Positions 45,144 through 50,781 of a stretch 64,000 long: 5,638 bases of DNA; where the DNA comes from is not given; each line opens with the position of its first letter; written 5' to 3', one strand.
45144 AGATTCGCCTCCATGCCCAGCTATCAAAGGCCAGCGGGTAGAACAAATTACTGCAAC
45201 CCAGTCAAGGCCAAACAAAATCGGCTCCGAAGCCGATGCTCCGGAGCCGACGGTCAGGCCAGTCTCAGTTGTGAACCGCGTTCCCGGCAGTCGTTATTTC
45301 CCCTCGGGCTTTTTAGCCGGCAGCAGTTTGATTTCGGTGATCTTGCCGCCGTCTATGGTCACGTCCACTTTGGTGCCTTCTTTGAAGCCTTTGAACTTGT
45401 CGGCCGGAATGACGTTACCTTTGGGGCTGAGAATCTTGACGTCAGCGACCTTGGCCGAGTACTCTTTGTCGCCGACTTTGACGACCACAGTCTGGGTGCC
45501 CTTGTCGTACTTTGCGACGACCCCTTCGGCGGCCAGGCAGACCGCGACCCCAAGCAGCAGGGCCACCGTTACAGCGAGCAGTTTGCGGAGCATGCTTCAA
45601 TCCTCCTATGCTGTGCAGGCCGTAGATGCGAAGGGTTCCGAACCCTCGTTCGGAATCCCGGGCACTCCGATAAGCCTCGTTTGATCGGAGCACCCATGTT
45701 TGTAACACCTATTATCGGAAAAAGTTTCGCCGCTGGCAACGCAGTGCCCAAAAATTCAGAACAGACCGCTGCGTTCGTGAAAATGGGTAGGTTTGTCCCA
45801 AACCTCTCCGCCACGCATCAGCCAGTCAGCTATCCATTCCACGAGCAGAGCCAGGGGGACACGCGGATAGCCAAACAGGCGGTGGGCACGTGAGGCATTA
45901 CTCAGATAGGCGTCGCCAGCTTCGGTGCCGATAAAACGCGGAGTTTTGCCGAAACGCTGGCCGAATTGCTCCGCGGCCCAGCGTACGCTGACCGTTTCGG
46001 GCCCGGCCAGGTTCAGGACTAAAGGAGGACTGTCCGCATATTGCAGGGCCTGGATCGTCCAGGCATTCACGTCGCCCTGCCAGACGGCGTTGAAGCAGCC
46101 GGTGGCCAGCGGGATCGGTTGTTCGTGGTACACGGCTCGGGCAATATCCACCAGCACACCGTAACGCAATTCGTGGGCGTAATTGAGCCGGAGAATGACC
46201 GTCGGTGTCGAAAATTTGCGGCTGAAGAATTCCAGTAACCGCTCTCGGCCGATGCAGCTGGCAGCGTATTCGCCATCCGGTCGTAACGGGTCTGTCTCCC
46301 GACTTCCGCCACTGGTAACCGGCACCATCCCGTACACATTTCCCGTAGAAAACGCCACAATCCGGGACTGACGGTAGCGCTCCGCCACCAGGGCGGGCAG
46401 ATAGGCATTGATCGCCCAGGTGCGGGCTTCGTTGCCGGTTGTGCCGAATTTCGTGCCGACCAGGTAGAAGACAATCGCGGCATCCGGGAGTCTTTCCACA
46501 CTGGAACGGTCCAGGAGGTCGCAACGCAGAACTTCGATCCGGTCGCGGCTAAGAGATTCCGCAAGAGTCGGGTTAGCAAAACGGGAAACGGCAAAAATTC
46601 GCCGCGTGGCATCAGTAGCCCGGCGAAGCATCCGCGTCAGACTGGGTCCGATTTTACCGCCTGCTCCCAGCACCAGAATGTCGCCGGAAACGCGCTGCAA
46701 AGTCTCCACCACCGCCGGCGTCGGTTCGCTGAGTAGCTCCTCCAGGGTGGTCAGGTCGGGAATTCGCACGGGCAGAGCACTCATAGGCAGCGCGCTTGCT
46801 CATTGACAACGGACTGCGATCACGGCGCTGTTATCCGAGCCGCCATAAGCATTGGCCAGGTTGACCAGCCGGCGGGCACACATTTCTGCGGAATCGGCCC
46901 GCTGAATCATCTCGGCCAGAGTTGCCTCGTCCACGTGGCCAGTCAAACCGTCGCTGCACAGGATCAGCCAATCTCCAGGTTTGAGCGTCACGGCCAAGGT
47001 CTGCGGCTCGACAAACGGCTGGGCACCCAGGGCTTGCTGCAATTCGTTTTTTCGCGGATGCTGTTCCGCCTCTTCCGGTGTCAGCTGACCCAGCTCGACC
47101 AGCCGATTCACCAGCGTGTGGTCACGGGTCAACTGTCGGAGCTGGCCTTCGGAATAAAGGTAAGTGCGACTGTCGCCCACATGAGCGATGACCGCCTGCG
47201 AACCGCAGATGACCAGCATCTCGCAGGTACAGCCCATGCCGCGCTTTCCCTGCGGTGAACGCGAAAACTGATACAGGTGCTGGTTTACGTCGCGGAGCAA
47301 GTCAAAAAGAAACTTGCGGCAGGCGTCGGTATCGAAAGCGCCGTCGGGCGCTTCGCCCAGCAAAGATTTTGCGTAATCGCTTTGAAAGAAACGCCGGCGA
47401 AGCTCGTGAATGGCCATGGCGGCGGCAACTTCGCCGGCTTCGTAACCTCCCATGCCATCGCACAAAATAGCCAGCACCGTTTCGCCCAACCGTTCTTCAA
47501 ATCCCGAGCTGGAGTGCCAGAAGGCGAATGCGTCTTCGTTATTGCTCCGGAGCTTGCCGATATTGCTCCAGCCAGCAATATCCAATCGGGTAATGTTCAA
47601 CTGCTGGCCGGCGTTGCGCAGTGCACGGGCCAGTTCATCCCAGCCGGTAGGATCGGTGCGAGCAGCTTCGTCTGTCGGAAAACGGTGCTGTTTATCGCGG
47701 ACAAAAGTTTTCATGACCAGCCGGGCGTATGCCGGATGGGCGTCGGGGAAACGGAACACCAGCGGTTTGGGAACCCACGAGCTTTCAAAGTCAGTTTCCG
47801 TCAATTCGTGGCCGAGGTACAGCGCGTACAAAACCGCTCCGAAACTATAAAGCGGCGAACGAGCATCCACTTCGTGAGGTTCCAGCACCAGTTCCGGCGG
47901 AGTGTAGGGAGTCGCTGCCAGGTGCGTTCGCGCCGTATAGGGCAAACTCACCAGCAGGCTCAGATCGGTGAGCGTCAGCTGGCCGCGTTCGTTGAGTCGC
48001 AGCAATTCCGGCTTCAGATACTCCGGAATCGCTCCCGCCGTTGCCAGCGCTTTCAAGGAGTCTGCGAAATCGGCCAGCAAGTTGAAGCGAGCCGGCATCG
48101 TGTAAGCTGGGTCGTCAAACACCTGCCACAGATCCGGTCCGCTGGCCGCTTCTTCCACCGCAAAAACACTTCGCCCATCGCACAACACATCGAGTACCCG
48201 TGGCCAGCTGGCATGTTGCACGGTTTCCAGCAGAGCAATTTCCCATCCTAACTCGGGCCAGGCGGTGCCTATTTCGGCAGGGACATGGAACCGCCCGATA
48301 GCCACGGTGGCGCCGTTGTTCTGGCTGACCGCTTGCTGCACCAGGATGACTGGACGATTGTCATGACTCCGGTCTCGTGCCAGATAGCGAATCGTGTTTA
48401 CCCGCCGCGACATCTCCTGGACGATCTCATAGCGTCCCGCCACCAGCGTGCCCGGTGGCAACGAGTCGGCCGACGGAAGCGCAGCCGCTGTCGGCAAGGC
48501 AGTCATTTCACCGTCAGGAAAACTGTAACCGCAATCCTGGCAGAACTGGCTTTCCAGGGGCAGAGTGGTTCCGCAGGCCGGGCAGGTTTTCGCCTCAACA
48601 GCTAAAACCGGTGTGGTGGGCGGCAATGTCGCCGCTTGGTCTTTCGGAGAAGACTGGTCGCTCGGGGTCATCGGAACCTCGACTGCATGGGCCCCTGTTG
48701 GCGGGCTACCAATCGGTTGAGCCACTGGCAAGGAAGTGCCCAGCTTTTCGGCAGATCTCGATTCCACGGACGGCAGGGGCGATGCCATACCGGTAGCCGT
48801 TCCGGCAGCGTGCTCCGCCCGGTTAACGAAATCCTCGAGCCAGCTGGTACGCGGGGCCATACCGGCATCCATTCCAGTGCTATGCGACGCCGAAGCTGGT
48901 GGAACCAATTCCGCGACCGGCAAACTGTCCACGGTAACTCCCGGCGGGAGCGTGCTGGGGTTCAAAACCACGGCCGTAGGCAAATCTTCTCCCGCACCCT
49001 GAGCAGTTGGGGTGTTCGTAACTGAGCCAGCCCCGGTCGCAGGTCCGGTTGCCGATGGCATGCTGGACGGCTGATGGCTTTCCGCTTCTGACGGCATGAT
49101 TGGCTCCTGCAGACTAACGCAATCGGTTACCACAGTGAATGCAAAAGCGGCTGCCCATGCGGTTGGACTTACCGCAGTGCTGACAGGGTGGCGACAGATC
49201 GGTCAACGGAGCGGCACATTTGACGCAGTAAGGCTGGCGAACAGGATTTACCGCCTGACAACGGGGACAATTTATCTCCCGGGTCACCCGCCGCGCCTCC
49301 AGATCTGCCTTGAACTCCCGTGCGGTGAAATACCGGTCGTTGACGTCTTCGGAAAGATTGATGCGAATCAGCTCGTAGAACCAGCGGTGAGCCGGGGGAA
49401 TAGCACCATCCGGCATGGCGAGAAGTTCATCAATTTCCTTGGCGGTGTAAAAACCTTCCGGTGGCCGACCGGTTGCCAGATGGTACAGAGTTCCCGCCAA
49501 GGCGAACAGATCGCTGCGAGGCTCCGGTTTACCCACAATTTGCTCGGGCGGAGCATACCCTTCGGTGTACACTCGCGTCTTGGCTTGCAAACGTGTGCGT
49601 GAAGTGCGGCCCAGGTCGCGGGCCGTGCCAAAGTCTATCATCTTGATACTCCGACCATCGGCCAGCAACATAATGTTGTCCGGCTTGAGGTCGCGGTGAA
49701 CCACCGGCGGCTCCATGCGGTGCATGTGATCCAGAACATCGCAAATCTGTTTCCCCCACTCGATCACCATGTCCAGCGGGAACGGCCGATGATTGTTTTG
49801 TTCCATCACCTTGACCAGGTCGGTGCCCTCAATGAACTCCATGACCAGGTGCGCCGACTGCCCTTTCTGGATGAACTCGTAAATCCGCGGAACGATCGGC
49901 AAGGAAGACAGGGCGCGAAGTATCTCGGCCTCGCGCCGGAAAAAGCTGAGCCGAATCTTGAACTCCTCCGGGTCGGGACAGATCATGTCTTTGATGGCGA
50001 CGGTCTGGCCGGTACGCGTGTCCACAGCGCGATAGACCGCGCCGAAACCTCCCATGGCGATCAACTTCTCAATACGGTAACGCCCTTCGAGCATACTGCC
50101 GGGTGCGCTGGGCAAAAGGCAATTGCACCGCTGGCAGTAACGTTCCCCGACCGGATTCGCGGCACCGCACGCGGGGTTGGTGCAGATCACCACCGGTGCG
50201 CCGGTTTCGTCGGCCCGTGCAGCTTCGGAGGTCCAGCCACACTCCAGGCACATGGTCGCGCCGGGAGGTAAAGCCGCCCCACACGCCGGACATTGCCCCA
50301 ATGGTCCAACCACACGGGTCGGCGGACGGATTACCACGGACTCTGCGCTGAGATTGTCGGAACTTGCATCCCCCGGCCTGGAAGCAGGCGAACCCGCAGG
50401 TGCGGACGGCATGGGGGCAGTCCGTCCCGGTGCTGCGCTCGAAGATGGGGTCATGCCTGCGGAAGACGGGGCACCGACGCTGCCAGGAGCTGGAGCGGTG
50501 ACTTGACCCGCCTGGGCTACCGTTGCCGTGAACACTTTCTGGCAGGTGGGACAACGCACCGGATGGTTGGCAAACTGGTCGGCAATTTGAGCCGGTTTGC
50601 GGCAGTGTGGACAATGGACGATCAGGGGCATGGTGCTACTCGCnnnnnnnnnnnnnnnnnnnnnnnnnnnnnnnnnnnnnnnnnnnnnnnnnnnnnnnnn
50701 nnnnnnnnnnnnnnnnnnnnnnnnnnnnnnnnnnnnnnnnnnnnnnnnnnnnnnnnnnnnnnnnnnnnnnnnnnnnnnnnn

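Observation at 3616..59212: At least nine intergenic loci carry short direct repeats with a recurrent 64-74 bp period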

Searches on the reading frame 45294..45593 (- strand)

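Call 11: search_protein_families(library=pfam, proteins=[window:45294-45593:-], max_evalue=0.01)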
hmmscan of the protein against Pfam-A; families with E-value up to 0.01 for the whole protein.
window:45294-45593:- (99 aa): 1 family
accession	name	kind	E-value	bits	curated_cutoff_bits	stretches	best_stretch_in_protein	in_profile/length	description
PF11518.13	DUF3221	-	0.0092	16.7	26.4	0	23-83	1-64/82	Protein of unknown function (DUF3221)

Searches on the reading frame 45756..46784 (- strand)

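Call 91: search_protein_families(library=pfam, proteins=[window:45756-46784:-], max_evalue=0.001)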
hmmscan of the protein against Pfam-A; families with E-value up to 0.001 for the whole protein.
window:45756-46784:- (342 aa): 3 families
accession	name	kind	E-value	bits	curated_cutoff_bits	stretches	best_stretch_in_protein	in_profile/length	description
PF01370.27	Epimerase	-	2.4e-13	50.5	20.9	1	36-200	1-169/240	NAD dependent epimerase/dehydratase family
PF16363.11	GDP_Man_Dehyd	-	5.3e-06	26.6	27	0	136-200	118-180/332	GDP-mannose 4,6 dehydratase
PF05368.20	NmrA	-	1.3e-05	25.4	27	1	35-111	4-78/298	NmrA-like family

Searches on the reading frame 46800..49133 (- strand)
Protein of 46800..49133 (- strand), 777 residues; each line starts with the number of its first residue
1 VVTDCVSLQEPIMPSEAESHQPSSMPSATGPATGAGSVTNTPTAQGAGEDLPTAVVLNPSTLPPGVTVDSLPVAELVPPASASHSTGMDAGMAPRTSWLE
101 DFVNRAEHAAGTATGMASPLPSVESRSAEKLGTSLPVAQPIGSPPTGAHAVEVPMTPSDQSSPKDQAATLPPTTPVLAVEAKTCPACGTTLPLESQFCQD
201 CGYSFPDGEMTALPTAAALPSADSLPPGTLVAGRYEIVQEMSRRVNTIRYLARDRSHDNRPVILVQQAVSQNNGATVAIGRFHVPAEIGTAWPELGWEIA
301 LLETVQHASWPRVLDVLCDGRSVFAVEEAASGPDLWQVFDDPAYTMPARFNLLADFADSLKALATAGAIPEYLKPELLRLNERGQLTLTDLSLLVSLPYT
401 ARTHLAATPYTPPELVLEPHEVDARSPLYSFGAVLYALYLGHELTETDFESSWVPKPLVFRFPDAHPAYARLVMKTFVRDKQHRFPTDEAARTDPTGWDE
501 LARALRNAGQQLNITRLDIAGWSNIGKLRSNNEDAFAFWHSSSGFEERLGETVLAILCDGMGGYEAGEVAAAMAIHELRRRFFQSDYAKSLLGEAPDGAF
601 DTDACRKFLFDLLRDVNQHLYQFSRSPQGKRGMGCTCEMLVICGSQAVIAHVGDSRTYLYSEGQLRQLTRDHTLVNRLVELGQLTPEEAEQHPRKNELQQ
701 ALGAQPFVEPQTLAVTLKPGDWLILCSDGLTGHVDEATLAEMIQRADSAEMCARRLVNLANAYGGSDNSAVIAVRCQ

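Call 91: search_protein_families(library=pfam, proteins=[window:46800-49133:-], max_evalue=0.001)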
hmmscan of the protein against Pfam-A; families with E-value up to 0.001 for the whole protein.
window:46800-49133:- (777 aa): 7 families
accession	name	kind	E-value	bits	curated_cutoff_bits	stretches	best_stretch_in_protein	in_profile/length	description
PF00481.26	PP2C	-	8.4e-14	52.3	20.3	2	528-676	11-144/255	Protein phosphatase 2C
PF13672.11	PP2C_2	-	1.4e-11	44.8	24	1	530-743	10-188/209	Protein phosphatase 2C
PF00069.31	Pkinase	-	1.3e-08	35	31.7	1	265-446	15-198/263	Protein kinase domain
PF10571.15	UPF0547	-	3e-07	30.9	29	1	182-206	1-25/26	Uncharacterised protein family UPF0547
PF07228.17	SpoIIE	-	4.9e-06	27.1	25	1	691-775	94-190/192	Stage II sporulation protein E (SpoIIE)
PF12773.13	DZR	-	0.00012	22.6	27.3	1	181-202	24-45/45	Double zinc ribbon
PF13240.11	Zn_Ribbon_1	-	0.00017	21.7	25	1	184-204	2-22/23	zinc-ribbon domain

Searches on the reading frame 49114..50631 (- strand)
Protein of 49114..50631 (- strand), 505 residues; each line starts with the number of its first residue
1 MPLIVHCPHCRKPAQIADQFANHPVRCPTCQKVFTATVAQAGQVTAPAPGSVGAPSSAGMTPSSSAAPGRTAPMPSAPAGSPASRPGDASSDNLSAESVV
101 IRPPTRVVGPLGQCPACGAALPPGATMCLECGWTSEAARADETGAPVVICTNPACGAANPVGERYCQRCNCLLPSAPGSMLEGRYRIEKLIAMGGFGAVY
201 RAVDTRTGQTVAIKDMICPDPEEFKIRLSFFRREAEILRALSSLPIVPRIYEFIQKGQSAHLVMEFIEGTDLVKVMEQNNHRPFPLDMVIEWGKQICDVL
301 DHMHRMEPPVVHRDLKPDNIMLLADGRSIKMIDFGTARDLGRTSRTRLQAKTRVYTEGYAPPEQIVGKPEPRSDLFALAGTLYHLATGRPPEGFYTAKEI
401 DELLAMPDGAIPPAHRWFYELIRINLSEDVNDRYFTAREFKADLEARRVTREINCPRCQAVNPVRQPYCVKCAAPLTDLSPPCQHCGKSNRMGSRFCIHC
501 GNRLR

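Call 91: search_protein_families(library=pfam, proteins=[window:49114-50631:-], max_evalue=0.001)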
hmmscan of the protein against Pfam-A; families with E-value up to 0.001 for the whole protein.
window:49114-50631:- (505 aa): 6 families
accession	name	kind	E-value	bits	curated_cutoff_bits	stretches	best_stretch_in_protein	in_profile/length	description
PF00069.31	Pkinase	-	6.4e-39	134.4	31.7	1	185-393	1-198/263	Protein kinase domain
PF07714.23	PK_Tyr_Ser-Thr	-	3.3e-23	82.8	23.1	1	187-429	3-244/258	Protein tyrosine and serine/threonine kinase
PF12773.13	DZR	-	1.8e-14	54.1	27.3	2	455-501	1-45/45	Double zinc ribbon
PF13240.11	Zn_Ribbon_1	-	4.4e-10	39.4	25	1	483-504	2-23/23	zinc-ribbon domain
PF01636.29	APH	-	1.3e-07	32.1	23.2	0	307-338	167-198/239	Phosphotransferase enzyme family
PF03109.22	ABC1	-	1.5e-07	31.2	22.9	1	246-348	131-225/244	ABC1 atypical kinase-like domain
